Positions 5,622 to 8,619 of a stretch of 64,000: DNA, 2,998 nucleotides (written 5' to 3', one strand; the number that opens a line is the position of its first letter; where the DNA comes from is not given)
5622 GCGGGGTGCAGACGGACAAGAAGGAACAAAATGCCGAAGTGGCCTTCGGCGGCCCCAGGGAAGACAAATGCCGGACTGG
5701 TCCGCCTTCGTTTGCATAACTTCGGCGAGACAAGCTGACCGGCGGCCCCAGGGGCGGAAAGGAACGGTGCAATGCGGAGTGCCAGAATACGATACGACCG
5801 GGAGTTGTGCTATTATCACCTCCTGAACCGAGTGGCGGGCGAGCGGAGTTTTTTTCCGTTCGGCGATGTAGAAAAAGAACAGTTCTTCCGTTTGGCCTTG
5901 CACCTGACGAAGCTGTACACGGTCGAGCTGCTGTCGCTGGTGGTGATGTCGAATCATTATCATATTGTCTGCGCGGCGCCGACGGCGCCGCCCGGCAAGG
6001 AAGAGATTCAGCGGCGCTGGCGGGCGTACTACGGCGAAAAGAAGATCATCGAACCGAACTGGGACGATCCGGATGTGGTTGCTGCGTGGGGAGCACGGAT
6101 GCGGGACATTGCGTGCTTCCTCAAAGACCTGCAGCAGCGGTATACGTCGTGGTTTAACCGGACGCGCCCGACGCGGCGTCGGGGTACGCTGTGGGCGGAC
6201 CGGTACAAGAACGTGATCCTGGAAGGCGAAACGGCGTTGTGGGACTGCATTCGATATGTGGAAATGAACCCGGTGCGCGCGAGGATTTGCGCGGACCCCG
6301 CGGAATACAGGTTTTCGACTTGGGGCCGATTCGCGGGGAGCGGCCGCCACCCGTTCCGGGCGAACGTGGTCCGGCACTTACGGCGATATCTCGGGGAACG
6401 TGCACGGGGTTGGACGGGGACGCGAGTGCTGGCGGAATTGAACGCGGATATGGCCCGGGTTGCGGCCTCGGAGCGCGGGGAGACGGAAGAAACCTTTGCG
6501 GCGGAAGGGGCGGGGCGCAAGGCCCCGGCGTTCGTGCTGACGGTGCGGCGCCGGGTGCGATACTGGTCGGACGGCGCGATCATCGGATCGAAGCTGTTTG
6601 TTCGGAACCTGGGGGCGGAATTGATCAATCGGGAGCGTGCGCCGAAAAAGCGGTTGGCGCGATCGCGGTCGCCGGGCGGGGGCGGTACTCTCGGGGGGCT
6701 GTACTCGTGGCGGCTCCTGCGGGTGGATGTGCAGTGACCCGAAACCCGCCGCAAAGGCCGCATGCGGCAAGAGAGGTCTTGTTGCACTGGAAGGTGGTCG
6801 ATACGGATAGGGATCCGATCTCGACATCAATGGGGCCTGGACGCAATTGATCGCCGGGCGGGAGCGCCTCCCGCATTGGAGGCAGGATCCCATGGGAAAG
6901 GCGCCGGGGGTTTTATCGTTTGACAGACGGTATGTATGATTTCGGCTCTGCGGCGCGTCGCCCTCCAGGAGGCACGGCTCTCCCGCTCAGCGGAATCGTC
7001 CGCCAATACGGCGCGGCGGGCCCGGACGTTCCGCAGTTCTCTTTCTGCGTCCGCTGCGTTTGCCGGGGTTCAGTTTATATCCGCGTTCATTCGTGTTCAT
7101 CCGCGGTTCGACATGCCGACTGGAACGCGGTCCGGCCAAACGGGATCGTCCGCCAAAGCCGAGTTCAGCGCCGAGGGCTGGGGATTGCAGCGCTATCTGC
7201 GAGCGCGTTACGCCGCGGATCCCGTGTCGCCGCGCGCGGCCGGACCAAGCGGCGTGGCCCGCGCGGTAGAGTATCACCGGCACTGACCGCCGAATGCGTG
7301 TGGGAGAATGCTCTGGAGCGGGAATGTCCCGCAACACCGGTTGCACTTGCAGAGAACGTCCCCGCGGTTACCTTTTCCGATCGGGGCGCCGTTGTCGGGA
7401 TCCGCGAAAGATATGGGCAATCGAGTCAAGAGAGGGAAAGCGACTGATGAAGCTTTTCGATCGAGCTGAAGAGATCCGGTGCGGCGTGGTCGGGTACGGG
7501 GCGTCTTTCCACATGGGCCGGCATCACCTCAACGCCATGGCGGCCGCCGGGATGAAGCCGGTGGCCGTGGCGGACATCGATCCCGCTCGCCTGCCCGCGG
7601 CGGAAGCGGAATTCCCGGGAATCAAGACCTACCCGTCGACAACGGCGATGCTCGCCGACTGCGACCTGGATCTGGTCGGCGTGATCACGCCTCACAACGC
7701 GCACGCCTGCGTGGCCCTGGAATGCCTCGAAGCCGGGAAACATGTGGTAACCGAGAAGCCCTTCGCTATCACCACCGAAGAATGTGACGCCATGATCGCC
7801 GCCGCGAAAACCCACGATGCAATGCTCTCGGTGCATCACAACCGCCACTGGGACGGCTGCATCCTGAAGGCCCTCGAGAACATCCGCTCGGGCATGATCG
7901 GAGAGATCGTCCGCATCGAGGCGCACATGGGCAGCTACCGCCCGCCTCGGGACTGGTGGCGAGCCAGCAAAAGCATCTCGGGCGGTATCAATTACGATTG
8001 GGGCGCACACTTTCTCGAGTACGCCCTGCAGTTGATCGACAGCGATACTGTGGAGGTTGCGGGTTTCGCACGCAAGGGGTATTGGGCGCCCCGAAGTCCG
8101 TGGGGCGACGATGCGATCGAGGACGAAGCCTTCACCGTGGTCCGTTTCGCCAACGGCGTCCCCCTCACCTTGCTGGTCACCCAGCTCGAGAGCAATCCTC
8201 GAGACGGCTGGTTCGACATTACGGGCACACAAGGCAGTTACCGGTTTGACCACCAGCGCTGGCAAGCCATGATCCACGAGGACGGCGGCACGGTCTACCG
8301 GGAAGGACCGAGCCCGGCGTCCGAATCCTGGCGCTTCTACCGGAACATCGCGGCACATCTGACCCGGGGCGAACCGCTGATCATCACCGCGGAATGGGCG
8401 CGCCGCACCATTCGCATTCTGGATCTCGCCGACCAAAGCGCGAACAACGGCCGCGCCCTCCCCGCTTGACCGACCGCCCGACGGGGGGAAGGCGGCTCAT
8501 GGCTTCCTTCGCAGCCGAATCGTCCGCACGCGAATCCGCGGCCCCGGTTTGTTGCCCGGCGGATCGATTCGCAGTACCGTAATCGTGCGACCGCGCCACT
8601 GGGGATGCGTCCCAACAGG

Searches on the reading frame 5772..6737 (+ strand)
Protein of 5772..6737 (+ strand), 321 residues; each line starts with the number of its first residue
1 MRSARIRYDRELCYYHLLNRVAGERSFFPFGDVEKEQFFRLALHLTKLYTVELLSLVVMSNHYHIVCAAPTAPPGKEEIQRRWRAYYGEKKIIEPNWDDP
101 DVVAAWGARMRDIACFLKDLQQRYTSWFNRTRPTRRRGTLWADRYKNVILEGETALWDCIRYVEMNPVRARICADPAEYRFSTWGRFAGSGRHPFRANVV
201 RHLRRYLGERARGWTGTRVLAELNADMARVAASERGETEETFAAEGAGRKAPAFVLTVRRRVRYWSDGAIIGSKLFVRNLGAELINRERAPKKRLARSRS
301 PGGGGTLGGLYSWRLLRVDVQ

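Call 69: search_protein_families(library=pfam, proteins=[window:5772-6737:+], max_evalue=0.0001)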
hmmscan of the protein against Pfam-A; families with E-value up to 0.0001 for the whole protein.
window:5772-6737:+ (321 aa): 1 family
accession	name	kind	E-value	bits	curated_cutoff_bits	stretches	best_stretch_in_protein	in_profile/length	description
PF01797.21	Y1_Tnp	-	6.7e-07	29.9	23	0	12-70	4-60/121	Transposase IS200 like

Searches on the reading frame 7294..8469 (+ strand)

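Call 68: search_protein_families(library=pfam, proteins=[window:7294-8469:+], max_evalue=0.00001)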
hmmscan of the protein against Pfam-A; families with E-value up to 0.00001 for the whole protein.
window:7294-8469:+ (391 aa): 3 families
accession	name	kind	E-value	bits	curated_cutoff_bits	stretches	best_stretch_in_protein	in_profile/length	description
PF01408.29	GFO_IDH_MocA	-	3.2e-24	86.4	24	1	61-182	1-120/120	Oxidoreductase family, NAD-binding Rossmann fold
PF02894.22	GFO_IDH_MocA_C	-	3.8e-22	79.6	22.9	1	195-387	2-214/218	Oxidoreductase family, C-terminal alpha/beta domain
PF22725.1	GFO_IDH_MocA_C3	-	2.1e-21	76.6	27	1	191-317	2-124/124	GFO/IDH/MocA C-terminal domain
